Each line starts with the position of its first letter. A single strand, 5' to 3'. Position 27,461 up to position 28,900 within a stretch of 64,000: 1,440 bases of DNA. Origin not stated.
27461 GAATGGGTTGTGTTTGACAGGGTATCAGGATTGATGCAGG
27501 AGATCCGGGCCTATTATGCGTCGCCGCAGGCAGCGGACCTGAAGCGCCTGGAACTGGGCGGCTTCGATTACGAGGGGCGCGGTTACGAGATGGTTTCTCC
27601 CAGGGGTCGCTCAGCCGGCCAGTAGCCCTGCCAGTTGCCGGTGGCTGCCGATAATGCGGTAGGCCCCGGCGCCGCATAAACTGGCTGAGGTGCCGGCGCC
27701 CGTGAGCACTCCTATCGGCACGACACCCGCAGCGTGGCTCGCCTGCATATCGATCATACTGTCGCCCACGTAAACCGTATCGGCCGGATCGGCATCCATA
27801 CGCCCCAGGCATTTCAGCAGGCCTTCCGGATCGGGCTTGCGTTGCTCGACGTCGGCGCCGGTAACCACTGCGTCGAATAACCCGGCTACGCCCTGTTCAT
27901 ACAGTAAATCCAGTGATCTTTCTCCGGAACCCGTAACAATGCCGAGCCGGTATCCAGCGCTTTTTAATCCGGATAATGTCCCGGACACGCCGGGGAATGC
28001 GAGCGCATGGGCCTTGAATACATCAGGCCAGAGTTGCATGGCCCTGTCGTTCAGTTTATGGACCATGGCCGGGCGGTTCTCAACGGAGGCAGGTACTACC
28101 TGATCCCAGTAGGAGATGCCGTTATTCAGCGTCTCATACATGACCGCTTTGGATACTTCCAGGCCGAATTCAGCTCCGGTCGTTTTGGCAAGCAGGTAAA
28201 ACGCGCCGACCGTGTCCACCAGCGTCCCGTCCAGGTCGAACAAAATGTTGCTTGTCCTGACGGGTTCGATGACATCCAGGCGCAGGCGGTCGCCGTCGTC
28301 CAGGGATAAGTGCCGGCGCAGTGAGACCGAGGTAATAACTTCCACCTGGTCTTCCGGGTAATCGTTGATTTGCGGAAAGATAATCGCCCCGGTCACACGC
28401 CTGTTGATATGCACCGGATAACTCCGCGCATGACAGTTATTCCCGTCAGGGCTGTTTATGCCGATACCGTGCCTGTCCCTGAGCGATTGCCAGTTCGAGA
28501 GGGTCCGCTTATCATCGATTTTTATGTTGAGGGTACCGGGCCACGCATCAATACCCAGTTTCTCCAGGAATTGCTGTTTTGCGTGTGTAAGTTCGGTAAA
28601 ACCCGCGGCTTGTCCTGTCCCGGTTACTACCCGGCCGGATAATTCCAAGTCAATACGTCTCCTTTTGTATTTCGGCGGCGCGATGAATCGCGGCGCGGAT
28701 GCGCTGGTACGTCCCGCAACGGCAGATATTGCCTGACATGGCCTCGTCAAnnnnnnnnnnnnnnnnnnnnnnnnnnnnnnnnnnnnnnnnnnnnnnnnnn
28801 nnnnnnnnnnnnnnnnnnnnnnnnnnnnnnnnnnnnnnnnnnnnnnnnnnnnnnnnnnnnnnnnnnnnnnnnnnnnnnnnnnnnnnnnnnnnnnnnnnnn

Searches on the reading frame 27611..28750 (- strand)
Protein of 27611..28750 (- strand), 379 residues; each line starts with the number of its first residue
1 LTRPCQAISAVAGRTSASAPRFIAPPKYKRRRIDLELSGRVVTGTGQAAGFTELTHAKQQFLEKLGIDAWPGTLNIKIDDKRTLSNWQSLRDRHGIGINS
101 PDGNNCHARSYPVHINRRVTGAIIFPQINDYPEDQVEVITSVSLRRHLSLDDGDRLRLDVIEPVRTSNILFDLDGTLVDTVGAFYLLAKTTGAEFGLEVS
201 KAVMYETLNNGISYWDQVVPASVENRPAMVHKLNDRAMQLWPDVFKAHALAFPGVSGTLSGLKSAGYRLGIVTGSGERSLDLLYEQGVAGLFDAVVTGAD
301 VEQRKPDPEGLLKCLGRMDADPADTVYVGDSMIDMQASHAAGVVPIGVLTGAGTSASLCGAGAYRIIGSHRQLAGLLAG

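Call 7: search_protein_families(library=pfam, proteins=[window:27611-28750:-], max_evalue=0.001)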
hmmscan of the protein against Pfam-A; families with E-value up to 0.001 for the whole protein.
window:27611-28750:- (379 aa): 5 families
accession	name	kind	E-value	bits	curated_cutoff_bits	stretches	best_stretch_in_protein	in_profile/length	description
PF13419.12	HAD_2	-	2.8e-31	109.4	23.8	1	169-347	1-177/178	Haloacid dehalogenase-like hydrolase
PF01982.22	CTP-dep_RFKase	-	1.2e-26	93.5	25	1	41-160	1-121/121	Domain of unknown function DUF120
PF00702.32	Hydrolase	-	1.3e-22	81.6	26.4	1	169-342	4-191/191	haloacid dehalogenase-like hydrolase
PF12710.13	HAD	-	1.4e-08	35.8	27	1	169-337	1-187/189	haloacid dehalogenase-like hydrolase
PF13242.12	Hydrolase_like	-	2.6e-07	30.9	22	1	304-358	3-58/75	HAD-hyrolase-like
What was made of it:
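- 27611..28750 (-): Left boundary of the variable slot: a fusion of a CTP-dependent riboflavin-kinase-like domain with a HAD phosphatase. Pfam (call 7).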

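Call 43: search_protein_families(library=ncbifam, proteins=[window:27611-28750:-], max_evalue=0.001)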
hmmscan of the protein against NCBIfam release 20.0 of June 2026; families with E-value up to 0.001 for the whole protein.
window:27611-28750:- (379 aa): 37 families (the best 25 are shown)
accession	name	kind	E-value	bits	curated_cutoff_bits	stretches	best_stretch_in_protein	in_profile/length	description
TIGR01449.2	PGP_bact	equivalog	9.9e-31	106.9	180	1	169-375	1-211/213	phosphoglycolate phosphatase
NF009695.0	PRK13222.1-2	equivalog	5.6e-27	94.7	225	1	167-369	7-214/226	phosphoglycolate phosphatase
NF010762.0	PRK14165.1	equivalog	1.6e-22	79.9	279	1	34-160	90-217/224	winged helix-turn-helix domain-containing protein/riboflavin kinase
TIGR02009.1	PGMB-YQAB-SF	subfamily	3.5e-21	76.2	153.35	1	168-347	3-185/186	beta-phosphoglucomutase family hydrolase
TIGR02253.1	CTE7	subfamily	2.1e-20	73.5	169.75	1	169-346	5-192/221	TIGR02253 family HAD-type hydrolase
NF009804.0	PRK13288.1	equivalog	5.7e-20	71.7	218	1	167-348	4-181/215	pyrophosphatase PpaX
NF009694.0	PRK13222.1-1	equivalog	6.9e-20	71.4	415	1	216-351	82-213/252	phosphoglycolate phosphatase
NF053653.1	InDiPhoBT2121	equivalog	2.9e-19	69.5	245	1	168-373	3-211/216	inorganic diphosphatase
NF009698.0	PRK13223.1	equivalog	2.7e-18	66.1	466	1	169-351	16-203/272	phosphoglycolate phosphatase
TIGR01454.1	AHBA_synth_RP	hypoth_equivalog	4.7e-18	65.6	246.65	1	251-366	76-192/205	AHBA synthesis associated protein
NF009697.0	PRK13222.1-4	equivalog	1.5e-17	63.7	327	1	168-351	9-196/232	phosphoglycolate phosphatase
NF040694.1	ribK_Meth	equivalog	4.5e-17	62.2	168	1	36-158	2-125/127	CTP-dependent riboflavin kinase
TIGR01990.1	bPGM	equivalog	1.7e-15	57.5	189.4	1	168-348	3-186/187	beta-phosphoglucomutase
NF009700.0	PRK13226.1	equivalog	2e-15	57.1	342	1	168-351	14-197/229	phosphoglycolate phosphatase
TIGR03351.1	PhnX-like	hypoth_equivalog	3.6e-15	56.5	218.9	1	170-378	5-220/220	phosphonatase-like hydrolase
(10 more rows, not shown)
